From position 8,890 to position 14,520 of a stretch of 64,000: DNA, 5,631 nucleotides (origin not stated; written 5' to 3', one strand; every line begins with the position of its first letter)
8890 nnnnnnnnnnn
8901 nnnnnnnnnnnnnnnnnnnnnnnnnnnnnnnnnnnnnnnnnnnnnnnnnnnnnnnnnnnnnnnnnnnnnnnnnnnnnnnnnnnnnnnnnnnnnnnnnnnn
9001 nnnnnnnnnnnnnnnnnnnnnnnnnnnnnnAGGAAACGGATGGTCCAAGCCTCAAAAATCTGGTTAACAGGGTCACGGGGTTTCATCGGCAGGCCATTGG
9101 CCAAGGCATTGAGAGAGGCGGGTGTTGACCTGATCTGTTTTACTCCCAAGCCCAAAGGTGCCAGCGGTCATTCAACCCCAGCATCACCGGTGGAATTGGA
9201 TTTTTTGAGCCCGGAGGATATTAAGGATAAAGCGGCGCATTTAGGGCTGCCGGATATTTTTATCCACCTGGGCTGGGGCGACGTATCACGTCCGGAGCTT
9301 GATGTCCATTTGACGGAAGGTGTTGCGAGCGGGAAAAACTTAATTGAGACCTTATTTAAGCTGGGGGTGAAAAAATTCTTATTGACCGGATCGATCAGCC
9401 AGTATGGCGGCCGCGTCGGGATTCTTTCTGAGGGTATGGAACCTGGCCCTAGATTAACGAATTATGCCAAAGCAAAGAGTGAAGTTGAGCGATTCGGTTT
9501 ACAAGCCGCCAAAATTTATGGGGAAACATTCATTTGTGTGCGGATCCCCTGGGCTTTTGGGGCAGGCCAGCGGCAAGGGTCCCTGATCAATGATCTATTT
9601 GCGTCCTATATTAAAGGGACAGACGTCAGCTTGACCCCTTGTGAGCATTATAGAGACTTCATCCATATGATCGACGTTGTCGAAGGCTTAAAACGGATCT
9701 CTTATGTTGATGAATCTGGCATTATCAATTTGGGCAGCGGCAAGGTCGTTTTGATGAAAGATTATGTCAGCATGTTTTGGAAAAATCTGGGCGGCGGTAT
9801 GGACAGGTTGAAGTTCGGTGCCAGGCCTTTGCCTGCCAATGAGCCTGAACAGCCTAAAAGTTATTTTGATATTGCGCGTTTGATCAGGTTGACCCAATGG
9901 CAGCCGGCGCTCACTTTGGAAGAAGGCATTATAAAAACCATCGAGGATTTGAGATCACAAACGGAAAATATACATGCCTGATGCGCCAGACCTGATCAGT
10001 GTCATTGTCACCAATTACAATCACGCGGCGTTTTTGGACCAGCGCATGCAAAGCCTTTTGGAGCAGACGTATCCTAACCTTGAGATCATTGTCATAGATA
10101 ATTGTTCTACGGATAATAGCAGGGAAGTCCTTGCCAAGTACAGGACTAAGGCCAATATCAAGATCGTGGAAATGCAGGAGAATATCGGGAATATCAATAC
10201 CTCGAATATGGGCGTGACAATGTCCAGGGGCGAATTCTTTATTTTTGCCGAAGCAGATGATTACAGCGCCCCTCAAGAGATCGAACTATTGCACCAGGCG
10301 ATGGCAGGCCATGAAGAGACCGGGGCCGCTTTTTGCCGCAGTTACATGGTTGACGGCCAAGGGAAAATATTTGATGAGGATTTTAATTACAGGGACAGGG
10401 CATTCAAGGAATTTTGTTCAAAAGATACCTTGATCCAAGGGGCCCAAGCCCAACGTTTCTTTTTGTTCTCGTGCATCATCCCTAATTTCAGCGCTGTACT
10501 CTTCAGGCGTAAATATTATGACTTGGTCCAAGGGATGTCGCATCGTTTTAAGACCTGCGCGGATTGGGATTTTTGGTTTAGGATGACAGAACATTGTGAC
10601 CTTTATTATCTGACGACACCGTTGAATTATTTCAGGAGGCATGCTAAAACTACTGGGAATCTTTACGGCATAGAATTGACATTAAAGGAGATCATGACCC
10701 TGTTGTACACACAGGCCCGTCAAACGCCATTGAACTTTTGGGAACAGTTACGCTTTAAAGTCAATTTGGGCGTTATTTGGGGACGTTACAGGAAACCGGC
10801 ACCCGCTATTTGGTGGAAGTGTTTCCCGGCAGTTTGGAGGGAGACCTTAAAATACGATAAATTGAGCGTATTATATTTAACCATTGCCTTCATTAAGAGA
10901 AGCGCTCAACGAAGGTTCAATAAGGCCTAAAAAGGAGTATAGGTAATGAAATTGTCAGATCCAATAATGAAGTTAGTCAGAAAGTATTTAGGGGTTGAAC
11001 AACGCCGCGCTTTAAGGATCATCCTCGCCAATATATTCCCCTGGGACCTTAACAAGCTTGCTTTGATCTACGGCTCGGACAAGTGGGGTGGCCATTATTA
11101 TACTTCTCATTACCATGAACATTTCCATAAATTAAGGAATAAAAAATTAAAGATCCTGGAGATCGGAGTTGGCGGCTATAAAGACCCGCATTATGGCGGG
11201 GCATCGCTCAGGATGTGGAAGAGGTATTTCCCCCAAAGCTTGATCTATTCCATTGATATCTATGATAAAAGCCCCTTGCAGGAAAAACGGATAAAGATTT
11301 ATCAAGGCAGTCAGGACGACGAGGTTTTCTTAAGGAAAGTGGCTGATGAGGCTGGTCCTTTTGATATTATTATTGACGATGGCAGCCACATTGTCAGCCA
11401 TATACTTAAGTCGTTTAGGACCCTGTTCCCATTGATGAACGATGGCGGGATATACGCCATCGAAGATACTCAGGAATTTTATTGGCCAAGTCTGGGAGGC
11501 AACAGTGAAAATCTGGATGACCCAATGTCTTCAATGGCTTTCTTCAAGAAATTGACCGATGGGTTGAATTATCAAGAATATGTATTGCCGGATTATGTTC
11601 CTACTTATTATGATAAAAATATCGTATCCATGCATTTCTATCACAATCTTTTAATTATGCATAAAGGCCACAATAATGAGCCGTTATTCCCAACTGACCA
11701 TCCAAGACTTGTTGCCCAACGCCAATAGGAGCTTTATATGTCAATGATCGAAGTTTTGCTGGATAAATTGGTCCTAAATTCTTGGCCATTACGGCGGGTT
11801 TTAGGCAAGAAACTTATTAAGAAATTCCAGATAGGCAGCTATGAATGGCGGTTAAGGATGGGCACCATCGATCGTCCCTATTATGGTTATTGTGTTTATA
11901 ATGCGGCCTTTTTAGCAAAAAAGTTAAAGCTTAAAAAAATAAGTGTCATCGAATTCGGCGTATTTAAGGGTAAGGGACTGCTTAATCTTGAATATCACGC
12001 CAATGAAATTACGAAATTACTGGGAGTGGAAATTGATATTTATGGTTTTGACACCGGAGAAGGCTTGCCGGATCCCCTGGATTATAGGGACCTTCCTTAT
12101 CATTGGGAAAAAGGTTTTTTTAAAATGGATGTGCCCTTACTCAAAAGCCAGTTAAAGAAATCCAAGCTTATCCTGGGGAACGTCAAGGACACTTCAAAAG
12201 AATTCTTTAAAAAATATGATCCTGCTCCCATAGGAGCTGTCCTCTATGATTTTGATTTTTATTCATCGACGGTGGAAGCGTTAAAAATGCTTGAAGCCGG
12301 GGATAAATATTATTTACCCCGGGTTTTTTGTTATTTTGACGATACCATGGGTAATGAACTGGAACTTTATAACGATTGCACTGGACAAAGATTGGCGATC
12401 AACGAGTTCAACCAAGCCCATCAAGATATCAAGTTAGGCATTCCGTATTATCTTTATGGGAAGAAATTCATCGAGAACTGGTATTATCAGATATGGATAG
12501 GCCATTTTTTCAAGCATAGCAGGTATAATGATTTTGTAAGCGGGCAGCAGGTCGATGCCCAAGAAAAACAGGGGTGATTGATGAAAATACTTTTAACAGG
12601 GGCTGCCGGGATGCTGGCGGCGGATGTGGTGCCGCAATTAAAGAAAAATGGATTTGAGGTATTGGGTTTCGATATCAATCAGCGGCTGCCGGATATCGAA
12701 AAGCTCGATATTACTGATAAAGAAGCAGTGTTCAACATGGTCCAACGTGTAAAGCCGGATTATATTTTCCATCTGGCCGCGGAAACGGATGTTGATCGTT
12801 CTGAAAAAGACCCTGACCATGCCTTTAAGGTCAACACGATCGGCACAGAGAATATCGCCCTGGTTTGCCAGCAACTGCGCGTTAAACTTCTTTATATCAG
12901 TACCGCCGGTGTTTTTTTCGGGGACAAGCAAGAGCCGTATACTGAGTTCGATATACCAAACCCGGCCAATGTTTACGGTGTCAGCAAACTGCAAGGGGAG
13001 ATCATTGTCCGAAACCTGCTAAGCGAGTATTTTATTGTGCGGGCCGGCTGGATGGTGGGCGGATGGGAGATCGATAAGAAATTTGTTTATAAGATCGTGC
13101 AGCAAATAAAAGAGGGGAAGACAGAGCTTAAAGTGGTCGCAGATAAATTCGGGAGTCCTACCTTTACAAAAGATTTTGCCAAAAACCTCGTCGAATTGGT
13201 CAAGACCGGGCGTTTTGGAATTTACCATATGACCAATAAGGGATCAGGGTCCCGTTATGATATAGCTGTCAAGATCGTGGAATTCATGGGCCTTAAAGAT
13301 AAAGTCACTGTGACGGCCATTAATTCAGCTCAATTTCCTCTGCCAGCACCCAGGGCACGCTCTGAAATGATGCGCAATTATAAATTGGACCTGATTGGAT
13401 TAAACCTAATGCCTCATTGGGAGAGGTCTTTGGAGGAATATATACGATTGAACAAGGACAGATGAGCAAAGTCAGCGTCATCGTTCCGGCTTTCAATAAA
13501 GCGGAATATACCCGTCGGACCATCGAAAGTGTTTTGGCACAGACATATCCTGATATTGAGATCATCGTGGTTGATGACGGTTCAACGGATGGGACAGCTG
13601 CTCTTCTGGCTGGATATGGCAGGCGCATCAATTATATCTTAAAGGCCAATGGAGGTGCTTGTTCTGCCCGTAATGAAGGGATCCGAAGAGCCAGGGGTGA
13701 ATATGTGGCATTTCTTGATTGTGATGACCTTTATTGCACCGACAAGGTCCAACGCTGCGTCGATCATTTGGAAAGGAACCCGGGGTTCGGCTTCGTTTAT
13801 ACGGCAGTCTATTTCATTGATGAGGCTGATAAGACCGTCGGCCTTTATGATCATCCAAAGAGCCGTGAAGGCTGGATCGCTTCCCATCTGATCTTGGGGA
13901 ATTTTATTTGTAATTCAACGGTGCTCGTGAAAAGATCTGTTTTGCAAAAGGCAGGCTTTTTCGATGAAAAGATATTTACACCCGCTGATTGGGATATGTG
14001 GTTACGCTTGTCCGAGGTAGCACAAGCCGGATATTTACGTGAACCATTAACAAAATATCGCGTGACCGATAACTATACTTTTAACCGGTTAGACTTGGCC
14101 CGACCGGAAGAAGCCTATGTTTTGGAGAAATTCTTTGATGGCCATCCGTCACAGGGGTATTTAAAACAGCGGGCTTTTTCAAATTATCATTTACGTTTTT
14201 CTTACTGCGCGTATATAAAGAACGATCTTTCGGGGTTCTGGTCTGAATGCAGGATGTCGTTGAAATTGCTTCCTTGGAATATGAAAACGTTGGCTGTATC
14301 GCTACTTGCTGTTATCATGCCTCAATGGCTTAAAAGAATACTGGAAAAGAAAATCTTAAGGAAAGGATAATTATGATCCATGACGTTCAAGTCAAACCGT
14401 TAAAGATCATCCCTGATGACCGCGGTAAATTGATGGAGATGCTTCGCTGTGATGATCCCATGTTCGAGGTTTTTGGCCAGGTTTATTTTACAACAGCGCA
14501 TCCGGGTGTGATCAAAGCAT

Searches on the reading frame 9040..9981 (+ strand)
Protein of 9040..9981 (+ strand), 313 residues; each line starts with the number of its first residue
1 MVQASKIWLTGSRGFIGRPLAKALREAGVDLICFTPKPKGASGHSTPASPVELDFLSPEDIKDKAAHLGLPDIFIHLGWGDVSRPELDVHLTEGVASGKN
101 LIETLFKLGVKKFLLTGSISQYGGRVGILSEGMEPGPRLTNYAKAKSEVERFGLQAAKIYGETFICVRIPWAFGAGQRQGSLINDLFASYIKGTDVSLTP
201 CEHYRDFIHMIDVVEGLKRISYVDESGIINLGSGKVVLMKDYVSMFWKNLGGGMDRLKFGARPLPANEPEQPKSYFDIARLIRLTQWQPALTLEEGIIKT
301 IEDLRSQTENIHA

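Call 57: search_protein_families(library=pfam, proteins=[window:9040-9981:+], max_evalue=0.00001)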
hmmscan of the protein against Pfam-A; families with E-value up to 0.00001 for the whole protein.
window:9040-9981:+ (313 aa): 1 family
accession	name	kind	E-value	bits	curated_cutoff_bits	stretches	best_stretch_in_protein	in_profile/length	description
PF01370.27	Epimerase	-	1.5e-22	80.6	20.9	1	8-232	2-240/240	NAD dependent epimerase/dehydratase family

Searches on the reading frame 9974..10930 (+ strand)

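Call 57: search_protein_families(library=pfam, proteins=[window:9974-10930:+], max_evalue=0.00001)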
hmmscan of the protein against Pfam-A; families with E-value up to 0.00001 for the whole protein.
window:9974-10930:+ (318 aa): 3 families
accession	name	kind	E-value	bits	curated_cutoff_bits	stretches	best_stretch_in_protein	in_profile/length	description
PF00535.33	Glycos_transf_2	-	5.4e-26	92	23.3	1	9-165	1-164/168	Glycosyl transferase family 2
PF10111.15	Glyco_tranf_2_2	-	1.9e-12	47.7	27.3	1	11-226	3-221/276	Glycosyltransferase like family 2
PF13641.12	Glyco_tranf_2_3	-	2.4e-08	34.7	27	1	5-207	1-197/230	Glycosyltransferase like family 2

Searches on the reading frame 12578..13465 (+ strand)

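Call 57: search_protein_families(library=pfam, proteins=[window:12578-13465:+], max_evalue=0.00001)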
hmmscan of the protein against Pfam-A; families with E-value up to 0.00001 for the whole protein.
window:12578-13465:+ (295 aa): 6 families
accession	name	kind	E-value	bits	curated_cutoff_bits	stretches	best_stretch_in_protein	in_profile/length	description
PF04321.23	RmlD_sub_bind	-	4.5e-74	249.6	27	1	2-290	1-283/287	RmlD substrate binding domain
PF01370.27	Epimerase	-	2.4e-31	109.4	20.9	1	4-187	1-202/240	NAD dependent epimerase/dehydratase family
PF16363.11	GDP_Man_Dehyd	-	1.5e-21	77.7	27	1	40-152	56-172/332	GDP-mannose 4,6 dehydratase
PF02719.21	Polysacc_synt_2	-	4.3e-12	46.2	20.2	1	44-147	62-152/293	Polysaccharide biosynthesis protein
PF07993.18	NAD_binding_4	-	2.1e-09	37.4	20.1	1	60-162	89-214/258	Male sterility protein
PF01073.25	3Beta_HSD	-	2.3e-08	33.9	22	1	40-118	49-126/280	3-beta hydroxysteroid dehydrogenase/isomerase family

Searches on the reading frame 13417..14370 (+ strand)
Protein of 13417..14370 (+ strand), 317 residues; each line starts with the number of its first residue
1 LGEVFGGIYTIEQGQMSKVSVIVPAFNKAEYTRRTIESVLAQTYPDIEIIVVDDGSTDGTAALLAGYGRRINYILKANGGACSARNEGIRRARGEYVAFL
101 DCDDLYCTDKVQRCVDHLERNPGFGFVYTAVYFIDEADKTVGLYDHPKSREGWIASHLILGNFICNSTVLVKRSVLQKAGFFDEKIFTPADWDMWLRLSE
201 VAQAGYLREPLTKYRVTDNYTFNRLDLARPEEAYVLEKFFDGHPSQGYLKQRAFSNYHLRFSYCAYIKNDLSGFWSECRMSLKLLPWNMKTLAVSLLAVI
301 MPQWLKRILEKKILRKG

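Call 57: search_protein_families(library=pfam, proteins=[window:13417-14370:+], max_evalue=0.00001)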
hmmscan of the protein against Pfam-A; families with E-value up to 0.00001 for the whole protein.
window:13417-14370:+ (317 aa): 3 families
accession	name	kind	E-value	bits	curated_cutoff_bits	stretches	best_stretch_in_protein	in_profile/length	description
PF00535.33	Glycos_transf_2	-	8.4e-37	127.1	23.3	1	20-144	1-129/168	Glycosyl transferase family 2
PF10111.15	Glyco_tranf_2_2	-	4.5e-18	66.2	27.3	1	21-252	2-263/276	Glycosyltransferase like family 2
PF13641.12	Glyco_tranf_2_3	-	2.2e-15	57.7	27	1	19-200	3-196/230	Glycosyltransferase like family 2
